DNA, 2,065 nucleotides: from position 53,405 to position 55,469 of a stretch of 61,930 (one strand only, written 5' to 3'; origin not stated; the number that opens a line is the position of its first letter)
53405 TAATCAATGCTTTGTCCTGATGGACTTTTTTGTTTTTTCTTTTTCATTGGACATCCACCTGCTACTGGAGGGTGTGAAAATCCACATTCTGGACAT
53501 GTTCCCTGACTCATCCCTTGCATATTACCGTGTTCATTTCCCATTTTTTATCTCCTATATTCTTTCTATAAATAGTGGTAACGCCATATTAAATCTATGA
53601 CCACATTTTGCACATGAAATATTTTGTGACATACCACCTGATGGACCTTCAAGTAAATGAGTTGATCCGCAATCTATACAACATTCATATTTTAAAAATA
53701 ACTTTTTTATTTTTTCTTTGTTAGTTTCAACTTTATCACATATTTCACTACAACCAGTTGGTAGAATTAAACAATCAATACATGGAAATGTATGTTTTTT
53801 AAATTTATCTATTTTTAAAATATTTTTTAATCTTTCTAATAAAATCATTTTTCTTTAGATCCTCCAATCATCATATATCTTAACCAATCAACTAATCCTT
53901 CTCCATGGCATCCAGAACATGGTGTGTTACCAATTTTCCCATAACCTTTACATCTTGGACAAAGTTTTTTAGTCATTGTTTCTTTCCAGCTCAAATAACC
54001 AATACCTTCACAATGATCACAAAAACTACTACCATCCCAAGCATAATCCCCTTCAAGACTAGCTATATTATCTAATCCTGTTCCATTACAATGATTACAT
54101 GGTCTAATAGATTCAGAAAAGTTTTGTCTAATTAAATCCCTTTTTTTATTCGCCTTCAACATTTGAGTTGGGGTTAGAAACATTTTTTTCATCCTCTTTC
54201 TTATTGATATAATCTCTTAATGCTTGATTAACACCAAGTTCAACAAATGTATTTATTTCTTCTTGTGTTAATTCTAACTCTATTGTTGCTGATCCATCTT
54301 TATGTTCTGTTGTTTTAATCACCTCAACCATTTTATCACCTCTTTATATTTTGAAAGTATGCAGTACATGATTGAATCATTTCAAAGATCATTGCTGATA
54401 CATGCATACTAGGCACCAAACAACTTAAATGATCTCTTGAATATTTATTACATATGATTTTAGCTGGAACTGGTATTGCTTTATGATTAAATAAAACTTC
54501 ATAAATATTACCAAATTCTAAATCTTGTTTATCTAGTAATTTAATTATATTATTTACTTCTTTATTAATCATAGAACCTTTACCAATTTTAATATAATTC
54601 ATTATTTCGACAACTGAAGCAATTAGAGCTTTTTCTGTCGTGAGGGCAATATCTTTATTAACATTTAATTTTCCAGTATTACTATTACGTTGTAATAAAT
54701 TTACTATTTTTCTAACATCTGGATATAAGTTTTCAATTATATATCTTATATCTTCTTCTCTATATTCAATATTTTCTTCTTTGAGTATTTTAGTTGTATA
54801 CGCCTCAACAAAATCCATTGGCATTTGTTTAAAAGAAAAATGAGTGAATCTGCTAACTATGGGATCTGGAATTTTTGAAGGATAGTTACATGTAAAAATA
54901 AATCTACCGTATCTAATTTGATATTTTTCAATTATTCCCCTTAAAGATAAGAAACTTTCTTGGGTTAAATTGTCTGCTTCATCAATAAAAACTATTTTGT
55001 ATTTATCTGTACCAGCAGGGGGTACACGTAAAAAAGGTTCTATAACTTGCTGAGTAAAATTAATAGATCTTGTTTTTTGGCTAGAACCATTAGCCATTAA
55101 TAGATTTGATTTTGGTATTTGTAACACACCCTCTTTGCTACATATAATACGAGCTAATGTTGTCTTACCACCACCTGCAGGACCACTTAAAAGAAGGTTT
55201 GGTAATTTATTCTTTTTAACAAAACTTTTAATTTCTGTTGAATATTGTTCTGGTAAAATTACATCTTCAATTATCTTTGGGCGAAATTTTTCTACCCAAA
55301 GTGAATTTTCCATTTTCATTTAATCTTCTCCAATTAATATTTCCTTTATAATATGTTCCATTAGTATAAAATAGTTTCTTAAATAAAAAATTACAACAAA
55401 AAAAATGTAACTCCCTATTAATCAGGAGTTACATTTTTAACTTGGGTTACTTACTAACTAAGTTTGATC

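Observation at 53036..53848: Family of at least four small proteins with a conserved PC-x2-CL[VI]-x-P-x(1-2)-C-x-E-x-C motif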

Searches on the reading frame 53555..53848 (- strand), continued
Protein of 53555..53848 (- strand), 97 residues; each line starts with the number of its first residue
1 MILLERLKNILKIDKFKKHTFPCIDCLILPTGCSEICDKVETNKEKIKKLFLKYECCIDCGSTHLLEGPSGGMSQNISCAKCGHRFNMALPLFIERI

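Call 58: find_encoding_contigs(protein=P0025, flank=6000, max_places=1)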
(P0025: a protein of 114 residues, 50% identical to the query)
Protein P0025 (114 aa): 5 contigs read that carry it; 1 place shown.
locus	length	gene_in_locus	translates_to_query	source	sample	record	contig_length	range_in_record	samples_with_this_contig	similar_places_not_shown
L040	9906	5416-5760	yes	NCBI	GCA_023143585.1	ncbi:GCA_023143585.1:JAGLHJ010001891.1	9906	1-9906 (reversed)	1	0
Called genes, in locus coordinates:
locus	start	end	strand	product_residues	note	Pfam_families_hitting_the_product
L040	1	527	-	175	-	?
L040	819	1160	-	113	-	-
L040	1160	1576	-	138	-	-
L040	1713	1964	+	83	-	-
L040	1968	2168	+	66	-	-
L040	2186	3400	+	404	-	PF05970:PIF1 (weak), PF13604:AAA_30, PF13245:AAA_19, PF01443:Viral_helicase1 (faint), PF13538:UvrD_C_2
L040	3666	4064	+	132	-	-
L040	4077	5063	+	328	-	PF03215:Rad17 (weak), PF07728:AAA_5 (faint), PF13173:AAA_14 (faint), PF00004:AAA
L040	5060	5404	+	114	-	-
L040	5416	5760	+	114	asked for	-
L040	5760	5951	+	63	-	-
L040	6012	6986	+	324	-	-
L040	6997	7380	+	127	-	-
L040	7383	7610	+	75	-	-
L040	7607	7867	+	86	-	-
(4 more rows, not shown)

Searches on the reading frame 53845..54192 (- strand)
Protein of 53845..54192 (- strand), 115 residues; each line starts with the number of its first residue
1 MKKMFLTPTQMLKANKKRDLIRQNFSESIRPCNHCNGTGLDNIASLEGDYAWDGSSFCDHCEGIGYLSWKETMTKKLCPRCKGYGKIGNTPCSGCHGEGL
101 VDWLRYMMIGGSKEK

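Call 5: search_protein_families(library=pfam, proteins=[window:53845-54192:-], max_evalue=1)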
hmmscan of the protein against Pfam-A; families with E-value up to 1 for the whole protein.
window:53845-54192:- (115 aa): 8 families
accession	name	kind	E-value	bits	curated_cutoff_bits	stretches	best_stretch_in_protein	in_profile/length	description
PF00684.25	DnaJ_CXXCXGXG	-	2.9e-10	40.7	32.7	2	32-99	1-65/65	DnaJ central domain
PF17302.8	DUF5351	-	1.1e-05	26.1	27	1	54-65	16-27/29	Family of unknown function (DUF5351)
PF18551.6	TackOD1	-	0.0024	17.9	32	1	9-81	53-130/188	Thaumarchaeal output domain 1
PF15777.11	Anti-TRAP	-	0.0042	17.5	32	3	57-87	12-42/59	Tryptophan RNA-binding attenuator protein inhibitory protein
PF20833.2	RNase_E_G_Thio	-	0.013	16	26.8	0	31-40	1-10/86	RNase E/G, Thioredoxin-like domain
PF25436.1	BSD2_CRD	-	0.034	14.8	27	0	77-100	4-24/69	BSD2 cysteine rich domain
PF25433.1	DUF7895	-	0.13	13.1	27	0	53-69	9-25/75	Domain of unknown function (DUF7895)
PF23733.2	GRXCR1-2_C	-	0.24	11.8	26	0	26-40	26-40/47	GRXCR1/2, C-terminal domain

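Call 6: search_protein_families(library=phrogs, proteins=[window:53845-54192:-], max_evalue=1)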
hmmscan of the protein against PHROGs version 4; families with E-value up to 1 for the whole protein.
window:53845-54192:- (115 aa): 27 families (the best 25 are shown)
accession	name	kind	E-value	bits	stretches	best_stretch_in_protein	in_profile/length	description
phrog_3931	-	unknown function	9.7e-08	33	2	54-87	28-56/59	-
phrog_127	-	transcription regulation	7.4e-06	26.8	1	30-101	115-172/253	anti-termination protein Q-like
phrog_8027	-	unknown function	2e-05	25.8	1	56-88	6-40/153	-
phrog_14336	-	unknown function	3.4e-05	24.3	1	29-100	143-207/363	-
phrog_8897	-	unknown function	0.00038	21.8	2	72-102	80-116/119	-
phrog_19003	-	unknown function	0.0011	20.1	2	27-74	46-88/114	-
phrog_36649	-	unknown function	0.0017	18.3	1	29-98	331-399/466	-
phrog_11137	-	unknown function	0.012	16.5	1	76-102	5-30/54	-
phrog_17382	-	unknown function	0.019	15.5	1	70-101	177-210/273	-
phrog_6172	-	unknown function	0.02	15.4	1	32-66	155-187/250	-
phrog_32371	-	unknown function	0.027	15.5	0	15-80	53-113/175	-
phrog_6060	-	transcription regulation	0.031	15.2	0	31-41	39-49/61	anti-termination protein Q-like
phrog_12902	-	unknown function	0.034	15.5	1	19-73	13-58/61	-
phrog_37414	-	unknown function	0.041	14.6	2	31-86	85-146/204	-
phrog_4046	-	unknown function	0.041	14.4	1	15-76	35-89/301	-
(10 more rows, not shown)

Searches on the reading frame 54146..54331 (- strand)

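Call 5: search_protein_families(library=pfam, proteins=[window:54146-54331:-], max_evalue=1)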
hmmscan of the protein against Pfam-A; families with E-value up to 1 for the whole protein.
window:54146-54331:- (61 aa): 2 families
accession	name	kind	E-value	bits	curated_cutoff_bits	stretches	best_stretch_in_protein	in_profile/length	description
PF04618.17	HD-ZIP_N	-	0.029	15.3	22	1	23-58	62-98/109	HD-ZIP protein N terminus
PF25260.1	DUF7861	-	0.078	13.6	27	1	4-47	22-63/79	Family of unknown function (DUF7861)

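Call 6: search_protein_families(library=phrogs, proteins=[window:54146-54331:-], max_evalue=1)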
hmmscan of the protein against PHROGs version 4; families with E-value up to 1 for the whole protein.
window:54146-54331:- (61 aa): 0 families

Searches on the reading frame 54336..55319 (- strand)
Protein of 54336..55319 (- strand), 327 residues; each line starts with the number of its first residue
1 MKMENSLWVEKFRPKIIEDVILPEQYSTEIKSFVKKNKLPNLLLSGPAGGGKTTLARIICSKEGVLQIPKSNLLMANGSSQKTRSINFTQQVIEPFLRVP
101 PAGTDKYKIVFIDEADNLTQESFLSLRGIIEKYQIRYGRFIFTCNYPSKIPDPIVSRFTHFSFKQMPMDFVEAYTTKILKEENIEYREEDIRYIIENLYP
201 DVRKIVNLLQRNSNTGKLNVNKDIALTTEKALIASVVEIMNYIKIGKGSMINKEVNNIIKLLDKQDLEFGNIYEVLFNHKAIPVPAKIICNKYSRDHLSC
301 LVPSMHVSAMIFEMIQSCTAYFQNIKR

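Call 5: search_protein_families(library=pfam, proteins=[window:54336-55319:-], max_evalue=1)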
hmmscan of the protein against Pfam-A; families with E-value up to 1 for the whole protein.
window:54336-55319:- (327 aa): 25 families
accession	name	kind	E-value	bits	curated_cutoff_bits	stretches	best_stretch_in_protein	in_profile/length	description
PF00004.35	AAA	-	8.1e-13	49.4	21.2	1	42-162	1-127/131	ATPase family associated with various cellular activities (AAA)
PF03215.21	Rad17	-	3.9e-08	33.9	23.8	1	4-73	5-79/186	Rad17 P-loop domain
PF13173.12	AAA_14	-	6.3e-06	26.7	27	1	42-144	5-97/129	AAA domain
PF13177.12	DNA_pol3_delta2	-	0.00016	22.2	27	1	102-166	98-160/161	DNA polymerase III, delta subunit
PF05496.18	RuvB_N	-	0.00038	20.7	27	1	13-65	2-59/159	Holliday junction DNA helicase RuvB P-loop domain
PF01078.27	Mg_chelatase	-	0.00041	20.3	20.3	1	41-60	24-43/207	Magnesium chelatase, subunit ChlI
PF21328.3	Gp44_lid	-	0.0011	19.4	27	1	175-218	13-57/63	Sliding-clamp-loader large subunit, AAA+ ATPase lid domain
PF13479.12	AAA_24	-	0.0015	18.9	27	1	41-121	4-79/195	AAA domain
PF13401.12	AAA_22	-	0.0023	18.7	27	0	42-61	8-27/130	AAA domain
PF25199.1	nSTAND_NTPase5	-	0.0026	18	34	1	31-127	33-117/145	Novel STAND NTPase 5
PF07728.20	AAA_5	-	0.0035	17.8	22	1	41-135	1-95/139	AAA domain (dynein-related subfamily)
PF14532.12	Sigma54_activ_2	-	0.0093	16.6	25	1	34-146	17-109/138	Sigma-54 interaction domain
PF02367.23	TsaE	-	0.014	15.8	26.6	1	27-65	11-47/128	Threonylcarbamoyl adenosine biosynthesis protein TsaE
PF01443.25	Viral_helicase1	-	0.019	15.2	21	1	44-118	3-71/228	Viral superfamily 1 RNA helicase core domain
PF20720.3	nSTAND3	-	0.02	15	27.2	1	33-61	13-39/155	Novel STAND NTPase 3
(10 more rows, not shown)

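Call 6: search_protein_families(library=phrogs, proteins=[window:54336-55319:-], max_evalue=1)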
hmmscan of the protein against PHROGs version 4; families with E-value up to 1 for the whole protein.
window:54336-55319:- (327 aa): 20 families
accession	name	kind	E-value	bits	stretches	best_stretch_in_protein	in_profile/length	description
phrog_168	-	DNA, RNA and nucleotide metabolism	1.8e-58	199.7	1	1-318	4-311/314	clamp loader of DNA polymerase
phrog_5846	-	DNA, RNA and nucleotide metabolism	1.3e-25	91.5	1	9-229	7-219/380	clamp loader of DNA polymerase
phrog_11838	-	DNA, RNA and nucleotide metabolism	2.6e-21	77.3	1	4-222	3-216/420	clamp loader of DNA polymerase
phrog_325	-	DNA, RNA and nucleotide metabolism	0.00034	20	1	30-61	482-512/986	Dda-like helicase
phrog_7998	-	unknown function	0.00065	20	1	37-125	38-137/339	-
phrog_296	-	integration and excision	0.00066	19.5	1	43-135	322-417/626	DNA transposition protein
phrog_4339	-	unknown function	0.00069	19.8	1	31-59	46-71/552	-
phrog_2376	-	other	0.0012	19.2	1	30-187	65-212/363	ATPase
phrog_124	-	DNA, RNA and nucleotide metabolism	0.0091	16.4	1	30-118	34-120/382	Sak4-like ssDNA annealing protein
phrog_139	-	other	0.0097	16.3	1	28-65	72-109/342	deoxynucleoside monophosphate kinase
phrog_9172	-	unknown function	0.0098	15.7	1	21-71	84-139/509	-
phrog_3757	-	unknown function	0.022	15.1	1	15-62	90-149/367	-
phrog_3277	-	DNA, RNA and nucleotide metabolism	0.025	15.4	1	32-67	3-36/168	DnaC-like helicase loader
phrog_170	-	other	0.045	14.1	1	34-56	84-107/323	PhoH-like phosphate starvation-inducible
phrog_761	-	other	0.048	14.3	1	41-72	21-51/362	thymidylate kinase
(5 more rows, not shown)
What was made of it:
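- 54336..55319 (-): Context: gp44-like clamp-loader ATPase, the first of the tightly packed genes that include the 97- and 78-aa genes. phrog_168 1.8e-58 (call 6).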

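Call 93: search_dna_similar(query=window:54336-55319:-, collection=phages, mode=protein, max_evalue=1e-20, max_rows=12)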
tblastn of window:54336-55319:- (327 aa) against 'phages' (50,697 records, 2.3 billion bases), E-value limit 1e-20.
Records with a match: 600; places in all: 600; records where one place covers at least 80% of the query: 119.
Best place of each record, by identity: <60% 600.
By first word of the organism name: Synechococcus 375; Cyanophage 61; Vibrio 48; Prochlorococcus 24; Stenotrophomonas 19; Rhizobium 14; Pseudomonas 13; Sinorhizobium 10; Marine 8; Haloarcula 6; and 15 more.
By host as written in the record: - 208; Synechococcus 107; Synechococcus sp. 38; Synechococcus sp. WH7803 28; Synechococcus sp. WH8102 20; Synechococcus sp. MW02 18; Synechococcus sp. WH 7803 15; Stenotrophomonas maltophilia 13; and 68 more.
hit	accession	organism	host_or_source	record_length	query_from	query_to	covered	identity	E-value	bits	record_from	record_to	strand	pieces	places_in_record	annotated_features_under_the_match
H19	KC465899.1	Pelagibacter phage HTVC008M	Candidatus Pelagibacter ubique HTCC1062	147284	3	318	97%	33.7%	9e-31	128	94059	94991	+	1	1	sliding clamp loader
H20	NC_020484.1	Pelagibacter phage HTVC008M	Candidatus Pelagibacter ubique HTCC1062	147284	3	318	97%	33.7%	9e-31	128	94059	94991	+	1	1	clamp loader of DNA polymerase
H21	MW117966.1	Synechococcus phage S-H9-1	Synechococcus sp. MW02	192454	7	318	95%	33.4%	1e-31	130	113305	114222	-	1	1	clamp loader subunit | hypothetical protein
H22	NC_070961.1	Synechococcus phage S-H9-1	Synechococcus sp. MW02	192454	7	318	95%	33.4%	1e-31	130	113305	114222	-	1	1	clamp loader subunit | hypothetical protein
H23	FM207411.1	Synechococcus phage S-RSM4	-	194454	7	318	95%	33.1%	1e-31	130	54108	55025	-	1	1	g44: T4-like sliding clamp loader protein | hypothetical protein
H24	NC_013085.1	Synechococcus phage S-RSM4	-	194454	7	318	95%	33.1%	1e-31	130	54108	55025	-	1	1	g44: T4-like sliding clamp loader protein | hypothetical protein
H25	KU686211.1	Synechococcus phage S-WAM2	Synechococcus sp.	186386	7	318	95%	33.1%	3e-31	129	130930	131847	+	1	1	DNA polymerase clamp loader subunit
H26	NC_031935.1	Synechococcus phage S-WAM2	Synechococcus sp.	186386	7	318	95%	33.1%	3e-31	129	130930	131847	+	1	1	clamp loader of DNA polymerase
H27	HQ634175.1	Cyanophage P-RSM1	Prochlorococcus MIT9303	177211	4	321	97%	32.3%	1e-32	133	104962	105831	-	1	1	sliding clamp loader | hypothetical protein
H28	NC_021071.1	Cyanophage P-RSM1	Prochlorococcus MIT9303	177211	4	321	97%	32.3%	1e-32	133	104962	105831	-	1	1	clamp loader of DNA polymerase | DNA polymerase processivity factor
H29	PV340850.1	Synechococcus phage Sf-CH1b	Synechococcus sp. WH8102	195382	7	318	95%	32.8%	2e-31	130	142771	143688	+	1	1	DNA polymerase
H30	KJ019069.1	Synechococcus phage ACG-2014j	-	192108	7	318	95%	32.7%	1e-30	127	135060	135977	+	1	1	clamp loader subunit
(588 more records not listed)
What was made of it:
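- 54336..55319 (-): About 33% identical to the clamp loader of T4-like cyanophages (call 93).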
